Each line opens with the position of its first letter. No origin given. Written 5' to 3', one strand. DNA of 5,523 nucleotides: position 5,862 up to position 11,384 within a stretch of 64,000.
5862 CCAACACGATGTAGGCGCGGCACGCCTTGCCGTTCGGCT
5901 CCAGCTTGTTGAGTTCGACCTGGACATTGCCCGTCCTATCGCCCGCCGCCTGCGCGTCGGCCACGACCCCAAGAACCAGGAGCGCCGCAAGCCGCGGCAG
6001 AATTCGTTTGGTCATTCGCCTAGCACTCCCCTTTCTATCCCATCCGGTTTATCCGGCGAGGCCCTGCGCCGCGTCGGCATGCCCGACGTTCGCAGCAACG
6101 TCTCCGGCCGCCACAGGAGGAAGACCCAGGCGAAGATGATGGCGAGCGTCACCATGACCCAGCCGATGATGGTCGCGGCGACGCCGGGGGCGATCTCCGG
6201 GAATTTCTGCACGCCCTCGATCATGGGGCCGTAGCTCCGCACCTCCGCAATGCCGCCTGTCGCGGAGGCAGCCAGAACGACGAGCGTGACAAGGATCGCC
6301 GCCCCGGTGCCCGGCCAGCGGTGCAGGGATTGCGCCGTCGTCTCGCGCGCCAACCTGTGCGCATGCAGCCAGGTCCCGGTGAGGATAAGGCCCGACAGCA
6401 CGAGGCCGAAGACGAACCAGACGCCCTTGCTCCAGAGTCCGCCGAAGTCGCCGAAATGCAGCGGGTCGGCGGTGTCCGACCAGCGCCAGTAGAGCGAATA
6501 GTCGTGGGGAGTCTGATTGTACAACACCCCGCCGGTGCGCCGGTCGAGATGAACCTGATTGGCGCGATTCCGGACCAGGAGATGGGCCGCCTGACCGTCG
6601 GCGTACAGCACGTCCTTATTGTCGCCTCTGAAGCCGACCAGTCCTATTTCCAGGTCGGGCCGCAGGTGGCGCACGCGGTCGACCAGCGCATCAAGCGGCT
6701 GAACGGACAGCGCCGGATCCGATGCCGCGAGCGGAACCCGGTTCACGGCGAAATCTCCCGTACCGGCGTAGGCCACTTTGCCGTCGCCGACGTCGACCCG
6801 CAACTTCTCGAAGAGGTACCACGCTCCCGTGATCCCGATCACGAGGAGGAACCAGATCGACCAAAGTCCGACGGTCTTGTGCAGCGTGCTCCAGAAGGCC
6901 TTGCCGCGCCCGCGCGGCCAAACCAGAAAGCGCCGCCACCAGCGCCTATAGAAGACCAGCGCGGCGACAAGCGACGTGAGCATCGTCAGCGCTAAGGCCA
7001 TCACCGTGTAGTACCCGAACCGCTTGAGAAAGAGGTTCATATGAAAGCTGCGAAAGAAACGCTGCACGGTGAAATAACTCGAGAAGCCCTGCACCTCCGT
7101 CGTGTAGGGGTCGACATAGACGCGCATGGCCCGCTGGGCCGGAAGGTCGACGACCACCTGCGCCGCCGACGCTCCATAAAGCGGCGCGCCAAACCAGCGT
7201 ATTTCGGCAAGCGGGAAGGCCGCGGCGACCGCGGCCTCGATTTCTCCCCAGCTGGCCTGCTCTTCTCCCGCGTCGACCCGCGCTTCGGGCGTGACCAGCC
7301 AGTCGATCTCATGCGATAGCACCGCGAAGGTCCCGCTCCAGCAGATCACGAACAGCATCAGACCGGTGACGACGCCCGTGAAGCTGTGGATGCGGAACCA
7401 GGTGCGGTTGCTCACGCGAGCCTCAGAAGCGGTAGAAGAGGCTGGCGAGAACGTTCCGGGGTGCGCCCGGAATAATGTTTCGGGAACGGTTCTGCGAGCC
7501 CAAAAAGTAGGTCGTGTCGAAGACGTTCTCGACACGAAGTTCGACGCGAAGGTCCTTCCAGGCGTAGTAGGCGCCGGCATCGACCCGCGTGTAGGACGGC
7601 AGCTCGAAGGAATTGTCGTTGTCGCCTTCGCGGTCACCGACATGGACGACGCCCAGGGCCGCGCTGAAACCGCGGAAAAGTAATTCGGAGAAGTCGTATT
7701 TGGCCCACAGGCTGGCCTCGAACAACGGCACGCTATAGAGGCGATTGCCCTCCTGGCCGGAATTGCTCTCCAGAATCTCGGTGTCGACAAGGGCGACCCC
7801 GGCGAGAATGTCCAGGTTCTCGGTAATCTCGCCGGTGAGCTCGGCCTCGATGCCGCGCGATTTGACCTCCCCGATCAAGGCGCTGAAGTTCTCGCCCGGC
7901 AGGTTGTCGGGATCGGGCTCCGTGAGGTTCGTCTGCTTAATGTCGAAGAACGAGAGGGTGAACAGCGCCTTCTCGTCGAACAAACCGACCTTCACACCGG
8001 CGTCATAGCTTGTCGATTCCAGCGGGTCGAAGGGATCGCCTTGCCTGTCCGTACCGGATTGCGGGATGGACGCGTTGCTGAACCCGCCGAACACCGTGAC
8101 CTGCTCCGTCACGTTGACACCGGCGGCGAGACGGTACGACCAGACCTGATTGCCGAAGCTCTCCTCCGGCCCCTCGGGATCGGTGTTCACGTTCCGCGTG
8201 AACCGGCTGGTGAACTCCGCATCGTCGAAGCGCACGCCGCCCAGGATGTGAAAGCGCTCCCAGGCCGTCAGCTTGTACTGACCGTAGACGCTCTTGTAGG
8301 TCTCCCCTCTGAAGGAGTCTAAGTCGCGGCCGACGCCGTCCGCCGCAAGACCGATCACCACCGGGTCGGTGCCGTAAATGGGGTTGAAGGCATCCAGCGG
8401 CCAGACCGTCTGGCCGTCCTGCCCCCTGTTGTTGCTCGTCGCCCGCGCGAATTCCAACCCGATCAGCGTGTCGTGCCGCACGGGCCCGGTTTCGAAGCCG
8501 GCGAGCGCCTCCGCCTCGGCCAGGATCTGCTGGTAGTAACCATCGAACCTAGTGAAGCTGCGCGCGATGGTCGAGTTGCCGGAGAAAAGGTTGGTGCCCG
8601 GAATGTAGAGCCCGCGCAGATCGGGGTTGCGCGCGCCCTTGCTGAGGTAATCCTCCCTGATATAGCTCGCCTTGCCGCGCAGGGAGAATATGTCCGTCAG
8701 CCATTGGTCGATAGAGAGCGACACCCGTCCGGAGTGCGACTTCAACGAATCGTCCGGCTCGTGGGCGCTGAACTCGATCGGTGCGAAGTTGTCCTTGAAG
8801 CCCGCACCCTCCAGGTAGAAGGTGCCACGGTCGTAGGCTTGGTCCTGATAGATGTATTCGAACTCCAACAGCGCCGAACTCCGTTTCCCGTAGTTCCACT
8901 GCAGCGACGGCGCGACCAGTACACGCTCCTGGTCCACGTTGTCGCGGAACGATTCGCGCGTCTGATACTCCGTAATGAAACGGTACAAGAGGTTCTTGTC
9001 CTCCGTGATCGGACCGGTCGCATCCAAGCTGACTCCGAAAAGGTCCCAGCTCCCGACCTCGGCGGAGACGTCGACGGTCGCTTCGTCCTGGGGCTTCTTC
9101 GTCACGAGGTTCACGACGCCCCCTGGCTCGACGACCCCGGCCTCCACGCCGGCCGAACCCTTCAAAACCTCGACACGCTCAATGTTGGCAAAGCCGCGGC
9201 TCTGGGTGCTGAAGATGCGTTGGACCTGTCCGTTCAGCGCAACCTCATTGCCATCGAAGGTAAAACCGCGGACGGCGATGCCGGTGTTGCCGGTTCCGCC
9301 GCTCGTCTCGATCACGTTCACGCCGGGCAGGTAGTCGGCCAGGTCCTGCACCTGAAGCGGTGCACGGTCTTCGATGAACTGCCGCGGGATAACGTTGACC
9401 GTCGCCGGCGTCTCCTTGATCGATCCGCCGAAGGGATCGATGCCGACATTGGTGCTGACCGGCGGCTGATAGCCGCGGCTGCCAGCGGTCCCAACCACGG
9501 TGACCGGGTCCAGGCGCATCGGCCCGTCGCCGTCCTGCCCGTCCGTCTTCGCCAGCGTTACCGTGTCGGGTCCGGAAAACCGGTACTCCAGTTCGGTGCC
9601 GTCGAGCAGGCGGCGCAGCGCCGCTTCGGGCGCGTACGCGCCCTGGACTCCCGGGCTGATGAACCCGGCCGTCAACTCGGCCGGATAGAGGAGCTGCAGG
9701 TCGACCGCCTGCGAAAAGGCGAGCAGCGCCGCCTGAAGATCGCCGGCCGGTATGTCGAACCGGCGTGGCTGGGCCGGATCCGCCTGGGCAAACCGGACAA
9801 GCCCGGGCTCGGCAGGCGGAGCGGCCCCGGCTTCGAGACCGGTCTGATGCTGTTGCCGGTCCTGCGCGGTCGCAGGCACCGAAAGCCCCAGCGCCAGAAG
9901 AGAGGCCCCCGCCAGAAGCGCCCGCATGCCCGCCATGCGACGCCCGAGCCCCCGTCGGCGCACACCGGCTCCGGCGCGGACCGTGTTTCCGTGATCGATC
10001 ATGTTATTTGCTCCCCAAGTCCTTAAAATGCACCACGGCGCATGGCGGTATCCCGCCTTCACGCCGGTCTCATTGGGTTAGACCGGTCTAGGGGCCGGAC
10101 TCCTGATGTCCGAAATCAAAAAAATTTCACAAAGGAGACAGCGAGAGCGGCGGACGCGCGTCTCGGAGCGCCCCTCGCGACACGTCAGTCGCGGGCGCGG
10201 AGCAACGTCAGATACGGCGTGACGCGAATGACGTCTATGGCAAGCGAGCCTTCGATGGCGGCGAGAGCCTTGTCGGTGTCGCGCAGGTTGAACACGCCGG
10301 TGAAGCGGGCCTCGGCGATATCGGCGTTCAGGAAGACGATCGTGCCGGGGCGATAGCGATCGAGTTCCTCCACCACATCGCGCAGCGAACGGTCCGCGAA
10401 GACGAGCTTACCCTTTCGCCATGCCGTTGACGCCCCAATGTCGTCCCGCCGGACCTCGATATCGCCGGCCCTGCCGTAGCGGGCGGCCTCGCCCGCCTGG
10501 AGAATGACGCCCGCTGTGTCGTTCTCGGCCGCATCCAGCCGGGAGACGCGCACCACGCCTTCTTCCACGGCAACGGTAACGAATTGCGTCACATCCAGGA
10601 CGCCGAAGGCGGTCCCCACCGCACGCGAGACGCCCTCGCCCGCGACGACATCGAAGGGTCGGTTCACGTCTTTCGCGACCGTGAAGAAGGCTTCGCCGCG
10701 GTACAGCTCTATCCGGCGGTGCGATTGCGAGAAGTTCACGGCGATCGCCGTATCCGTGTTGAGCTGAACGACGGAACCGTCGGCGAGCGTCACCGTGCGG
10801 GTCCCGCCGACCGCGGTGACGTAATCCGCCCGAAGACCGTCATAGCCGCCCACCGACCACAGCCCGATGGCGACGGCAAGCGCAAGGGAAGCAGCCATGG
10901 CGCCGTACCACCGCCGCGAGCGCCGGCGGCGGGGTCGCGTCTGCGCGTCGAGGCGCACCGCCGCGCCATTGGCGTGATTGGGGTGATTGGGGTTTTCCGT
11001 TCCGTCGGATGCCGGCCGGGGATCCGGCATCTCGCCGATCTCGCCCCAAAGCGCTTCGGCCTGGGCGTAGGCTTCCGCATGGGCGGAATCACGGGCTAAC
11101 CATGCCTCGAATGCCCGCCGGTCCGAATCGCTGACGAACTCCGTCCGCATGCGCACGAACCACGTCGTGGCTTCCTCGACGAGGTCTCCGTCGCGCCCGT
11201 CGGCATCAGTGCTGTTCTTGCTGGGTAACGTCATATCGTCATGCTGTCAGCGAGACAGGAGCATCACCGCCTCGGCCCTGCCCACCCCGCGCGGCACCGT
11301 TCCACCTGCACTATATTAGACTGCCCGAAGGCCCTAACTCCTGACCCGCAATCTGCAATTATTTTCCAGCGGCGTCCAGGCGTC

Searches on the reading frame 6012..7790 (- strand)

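Call 75: search_protein_families(library=pfam, proteins=[window:6012-7790:-], max_evalue=0.01)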
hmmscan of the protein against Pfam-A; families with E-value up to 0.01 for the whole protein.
window:6012-7790:- (592 aa): 1 family
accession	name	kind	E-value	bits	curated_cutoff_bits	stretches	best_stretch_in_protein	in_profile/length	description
PF03929.21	PepSY_TM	-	1.1e-50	173.5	28.8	1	132-478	1-294/295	PepSY-associated TM region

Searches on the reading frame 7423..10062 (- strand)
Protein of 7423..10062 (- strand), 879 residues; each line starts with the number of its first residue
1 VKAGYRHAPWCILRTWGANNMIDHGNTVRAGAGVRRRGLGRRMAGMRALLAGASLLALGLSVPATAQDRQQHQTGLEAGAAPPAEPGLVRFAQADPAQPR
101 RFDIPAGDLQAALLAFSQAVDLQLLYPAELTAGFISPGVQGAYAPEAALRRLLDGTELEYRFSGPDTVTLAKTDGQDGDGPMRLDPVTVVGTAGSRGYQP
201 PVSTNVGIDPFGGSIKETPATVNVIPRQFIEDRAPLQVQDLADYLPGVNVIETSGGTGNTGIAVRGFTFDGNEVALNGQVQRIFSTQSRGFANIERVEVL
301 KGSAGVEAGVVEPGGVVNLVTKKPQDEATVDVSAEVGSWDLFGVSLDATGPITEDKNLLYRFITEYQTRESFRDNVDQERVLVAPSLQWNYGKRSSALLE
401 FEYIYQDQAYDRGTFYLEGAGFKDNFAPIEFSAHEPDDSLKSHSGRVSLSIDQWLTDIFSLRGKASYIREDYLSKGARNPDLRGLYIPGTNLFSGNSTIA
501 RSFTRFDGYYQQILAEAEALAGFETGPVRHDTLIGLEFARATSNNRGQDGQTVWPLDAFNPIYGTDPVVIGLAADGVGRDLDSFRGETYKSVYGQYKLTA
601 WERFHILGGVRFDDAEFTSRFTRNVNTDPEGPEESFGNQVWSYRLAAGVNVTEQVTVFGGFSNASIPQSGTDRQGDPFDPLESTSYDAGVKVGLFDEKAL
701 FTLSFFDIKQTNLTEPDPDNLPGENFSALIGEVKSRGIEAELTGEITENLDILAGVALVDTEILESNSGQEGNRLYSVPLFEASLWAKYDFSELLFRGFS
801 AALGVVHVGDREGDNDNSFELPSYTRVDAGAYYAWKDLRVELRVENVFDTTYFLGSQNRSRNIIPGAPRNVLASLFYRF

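Call 26: search_protein_families(library=pfam, proteins=[window:7423-10062:-], max_evalue=0.00001)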
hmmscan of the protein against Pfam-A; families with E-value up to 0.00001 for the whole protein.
window:7423-10062:- (879 aa): 3 families
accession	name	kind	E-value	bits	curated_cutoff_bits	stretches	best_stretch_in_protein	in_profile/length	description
PF00593.30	TonB_dep_Rec_b-barrel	-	3.6e-43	149.5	27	1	391-847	9-436/436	TonB dependent receptor-like, beta-barrel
PF07715.20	Plug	-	4.2e-19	69.5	23.9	1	215-316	2-107/107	TonB-dependent Receptor Plug Domain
PF07660.19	STN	-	1.5e-09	37.9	28.4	1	122-172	1-51/52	Secretin and TonB N terminus short domain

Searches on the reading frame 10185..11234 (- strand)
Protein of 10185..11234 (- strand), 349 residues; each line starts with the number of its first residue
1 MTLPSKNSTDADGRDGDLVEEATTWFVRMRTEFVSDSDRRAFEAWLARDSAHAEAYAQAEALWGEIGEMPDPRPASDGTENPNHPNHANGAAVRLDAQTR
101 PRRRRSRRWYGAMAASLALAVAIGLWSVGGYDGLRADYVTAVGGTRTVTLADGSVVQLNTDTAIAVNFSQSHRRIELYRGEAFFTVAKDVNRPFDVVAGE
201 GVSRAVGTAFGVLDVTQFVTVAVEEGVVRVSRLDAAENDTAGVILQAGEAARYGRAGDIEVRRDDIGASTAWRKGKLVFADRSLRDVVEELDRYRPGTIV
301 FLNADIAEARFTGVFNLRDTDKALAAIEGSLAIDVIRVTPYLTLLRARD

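Call 26: search_protein_families(library=pfam, proteins=[window:10185-11234:-], max_evalue=0.00001)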
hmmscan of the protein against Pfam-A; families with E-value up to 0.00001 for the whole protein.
window:10185-11234:- (349 aa): 2 families
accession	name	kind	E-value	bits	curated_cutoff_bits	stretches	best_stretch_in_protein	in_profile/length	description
PF04773.18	FecR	-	1.6e-19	70.5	24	1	137-229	2-97/97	FecR protein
PF16220.10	DUF4880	-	3.6e-13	49.6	25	1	20-62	1-43/43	Domain of unknown function (DUF4880)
